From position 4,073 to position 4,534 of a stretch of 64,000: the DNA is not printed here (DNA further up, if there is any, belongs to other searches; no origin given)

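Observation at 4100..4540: Duplicated convergent small-membrane-peptide / antisense-sRNA module, candidate type I toxin-antitoxin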

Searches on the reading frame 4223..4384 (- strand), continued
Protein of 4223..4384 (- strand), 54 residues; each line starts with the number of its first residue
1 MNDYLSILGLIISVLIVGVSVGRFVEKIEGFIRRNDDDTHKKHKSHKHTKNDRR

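Call 85: predict_structure(alignment_id=A6)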
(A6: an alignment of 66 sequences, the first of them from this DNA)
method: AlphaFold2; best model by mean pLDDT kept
length: 54 residues; sequences in the alignment: 66
mean_pLDDT: 75.1   pTM: 0.40
mean pLDDT of the five models: 75.1, 74.6, 74.4, 73.3, 71.2
residues with pLDDT >= 90: 15; 70-90: 19; 50-70: 15; < 50: 5
segments of 3 or more residues with pLDDT < 50: 43-47
pLDDT, mean of each block of 10 residues (from residue 1): 84 94 87 68 51 55
secondary structure, 60 per line:
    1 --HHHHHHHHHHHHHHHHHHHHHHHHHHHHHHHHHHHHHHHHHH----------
elements in order: H3-44
